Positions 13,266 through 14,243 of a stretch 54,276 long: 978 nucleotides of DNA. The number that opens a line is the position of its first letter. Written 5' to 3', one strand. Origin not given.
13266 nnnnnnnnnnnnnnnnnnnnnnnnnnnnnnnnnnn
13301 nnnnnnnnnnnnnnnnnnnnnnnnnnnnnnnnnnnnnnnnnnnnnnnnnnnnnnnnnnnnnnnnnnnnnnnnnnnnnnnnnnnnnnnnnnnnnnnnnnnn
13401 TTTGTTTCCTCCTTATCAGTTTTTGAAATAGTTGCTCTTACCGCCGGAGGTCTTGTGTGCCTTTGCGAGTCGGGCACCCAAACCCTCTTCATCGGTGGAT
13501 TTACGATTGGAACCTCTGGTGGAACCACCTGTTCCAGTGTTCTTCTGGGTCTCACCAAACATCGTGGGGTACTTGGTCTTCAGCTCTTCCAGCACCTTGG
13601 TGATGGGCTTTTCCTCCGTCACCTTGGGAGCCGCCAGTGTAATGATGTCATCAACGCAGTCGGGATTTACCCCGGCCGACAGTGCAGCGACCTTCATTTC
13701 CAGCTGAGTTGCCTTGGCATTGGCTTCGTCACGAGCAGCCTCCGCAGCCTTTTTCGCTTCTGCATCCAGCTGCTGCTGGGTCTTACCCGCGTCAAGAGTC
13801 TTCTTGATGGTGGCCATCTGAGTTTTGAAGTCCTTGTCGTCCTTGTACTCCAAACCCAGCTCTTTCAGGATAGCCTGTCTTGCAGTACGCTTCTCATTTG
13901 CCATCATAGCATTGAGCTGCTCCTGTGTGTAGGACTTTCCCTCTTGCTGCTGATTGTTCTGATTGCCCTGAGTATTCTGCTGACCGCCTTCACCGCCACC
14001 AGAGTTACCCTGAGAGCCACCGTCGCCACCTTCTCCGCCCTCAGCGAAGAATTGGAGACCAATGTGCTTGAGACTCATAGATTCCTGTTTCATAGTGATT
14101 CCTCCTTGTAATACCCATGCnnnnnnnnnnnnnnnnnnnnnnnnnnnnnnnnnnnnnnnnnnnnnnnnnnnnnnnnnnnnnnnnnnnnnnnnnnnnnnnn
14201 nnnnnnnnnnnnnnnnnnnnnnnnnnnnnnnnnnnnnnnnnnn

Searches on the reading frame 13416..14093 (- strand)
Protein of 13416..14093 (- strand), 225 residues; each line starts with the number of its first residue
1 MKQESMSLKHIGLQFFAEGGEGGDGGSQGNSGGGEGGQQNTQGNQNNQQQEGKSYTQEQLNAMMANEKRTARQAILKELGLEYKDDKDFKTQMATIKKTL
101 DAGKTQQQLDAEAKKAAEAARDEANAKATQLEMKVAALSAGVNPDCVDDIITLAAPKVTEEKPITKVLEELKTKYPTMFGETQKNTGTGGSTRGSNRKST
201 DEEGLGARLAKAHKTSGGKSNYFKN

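Call 32: find_encoding_contigs(protein=window:13416-14093:-, flank=10000, max_places=1)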
Protein window:13416-14093:- (225 aa): 13 contigs read that carry it; 1 place shown.
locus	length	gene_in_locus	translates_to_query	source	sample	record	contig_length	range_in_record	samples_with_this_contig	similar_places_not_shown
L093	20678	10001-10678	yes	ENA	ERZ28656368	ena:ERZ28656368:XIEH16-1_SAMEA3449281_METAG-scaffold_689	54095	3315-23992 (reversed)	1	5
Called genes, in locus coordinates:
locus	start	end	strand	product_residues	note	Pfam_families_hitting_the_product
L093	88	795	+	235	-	PF16677:GP3_package (weak)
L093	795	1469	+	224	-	PF14386:DUF4417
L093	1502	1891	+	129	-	-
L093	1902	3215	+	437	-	PF03237:Terminase_6N, PF04466:Terminase_3, PF17288:Terminase_3C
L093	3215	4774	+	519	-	PF05133:SPP1_portal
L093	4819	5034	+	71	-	PF16938:Phage_holin_Dp1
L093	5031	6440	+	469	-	PF05257:CHAP, PF01471:PG_binding_1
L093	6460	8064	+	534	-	PF04233:Phage_Mu_F (weak), PF03496:ADPrib_exo_Tox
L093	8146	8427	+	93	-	-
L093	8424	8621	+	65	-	-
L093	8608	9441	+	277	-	PF03747:ADP_ribosyl_GH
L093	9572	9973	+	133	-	-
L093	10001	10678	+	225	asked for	-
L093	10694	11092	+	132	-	-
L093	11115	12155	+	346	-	PF03864:Phage_cap_E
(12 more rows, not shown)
